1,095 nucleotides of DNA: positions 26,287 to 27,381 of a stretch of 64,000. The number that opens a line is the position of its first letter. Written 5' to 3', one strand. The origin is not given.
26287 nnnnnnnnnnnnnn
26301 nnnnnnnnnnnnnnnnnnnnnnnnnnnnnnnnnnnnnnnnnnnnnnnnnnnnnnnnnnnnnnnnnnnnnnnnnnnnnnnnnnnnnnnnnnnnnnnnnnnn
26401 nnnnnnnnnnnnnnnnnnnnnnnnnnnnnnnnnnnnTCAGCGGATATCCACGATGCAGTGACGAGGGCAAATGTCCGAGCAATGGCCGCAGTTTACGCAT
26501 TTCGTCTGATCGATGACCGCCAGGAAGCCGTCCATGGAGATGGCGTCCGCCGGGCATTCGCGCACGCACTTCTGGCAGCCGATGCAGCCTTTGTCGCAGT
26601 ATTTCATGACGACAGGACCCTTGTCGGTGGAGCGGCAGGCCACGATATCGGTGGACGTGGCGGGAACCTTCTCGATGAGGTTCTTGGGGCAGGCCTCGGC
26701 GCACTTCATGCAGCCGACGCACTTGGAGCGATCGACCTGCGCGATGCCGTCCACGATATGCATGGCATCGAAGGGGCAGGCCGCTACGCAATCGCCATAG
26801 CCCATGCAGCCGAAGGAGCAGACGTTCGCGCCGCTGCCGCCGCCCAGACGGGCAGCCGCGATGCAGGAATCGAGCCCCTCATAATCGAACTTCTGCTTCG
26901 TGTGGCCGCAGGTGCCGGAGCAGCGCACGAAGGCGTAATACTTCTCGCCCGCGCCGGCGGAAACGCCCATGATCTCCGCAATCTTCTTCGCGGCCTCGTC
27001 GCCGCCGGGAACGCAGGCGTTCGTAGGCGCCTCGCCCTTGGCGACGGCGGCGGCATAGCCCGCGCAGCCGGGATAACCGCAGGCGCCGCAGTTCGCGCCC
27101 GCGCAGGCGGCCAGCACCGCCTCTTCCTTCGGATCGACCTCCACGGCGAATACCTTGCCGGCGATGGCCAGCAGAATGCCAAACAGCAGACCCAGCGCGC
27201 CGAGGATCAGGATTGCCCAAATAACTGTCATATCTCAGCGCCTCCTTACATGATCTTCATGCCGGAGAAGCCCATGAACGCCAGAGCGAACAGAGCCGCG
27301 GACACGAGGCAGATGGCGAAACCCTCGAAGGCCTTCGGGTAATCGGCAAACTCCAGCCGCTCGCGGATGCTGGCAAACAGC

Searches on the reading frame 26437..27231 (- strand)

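Call 65: search_protein_families(library=pfam, proteins=[window:26437-27231:-], max_evalue=0.00001)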
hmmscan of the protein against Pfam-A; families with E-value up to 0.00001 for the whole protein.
window:26437-27231:- (264 aa): 10 families
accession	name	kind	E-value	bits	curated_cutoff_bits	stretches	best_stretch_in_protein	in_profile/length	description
PF00037.32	Fer4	-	5e-17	61.4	21.1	1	165-186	2-23/24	4Fe-4S binding domain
PF12837.12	Fer4_6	-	1e-12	47.8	25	1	163-186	1-24/24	4Fe-4S binding domain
PF13237.11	Fer4_10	-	4.9e-12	46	25.5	2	213-256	6-53/53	4Fe-4S dicluster domain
PF04060.18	FeS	-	8.5e-12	45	23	1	45-75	3-33/33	Putative Fe-S cluster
PF14697.11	Fer4_21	-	1.9e-11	44.4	35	1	164-233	1-59/59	4Fe-4S dicluster domain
PF12838.12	Fer4_7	-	4.3e-11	43.6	27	1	216-258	2-51/52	4Fe-4S dicluster domain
PF13187.11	Fer4_9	-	5.5e-11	42.8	27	1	216-260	2-52/52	4Fe-4S dicluster domain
PF12797.12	Fer4_2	-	1.4e-08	34.5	24.5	0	166-182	5-21/22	4Fe-4S binding domain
PF13484.11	Fer4_16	-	2.5e-08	35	30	0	170-202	1-32/66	4Fe-4S double cluster binding domain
PF25160.1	LdpA_Fe-S-bd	-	1.7e-07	31.3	27.6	1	148-189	9-46/49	LdpA Fe-S cluster-binding domain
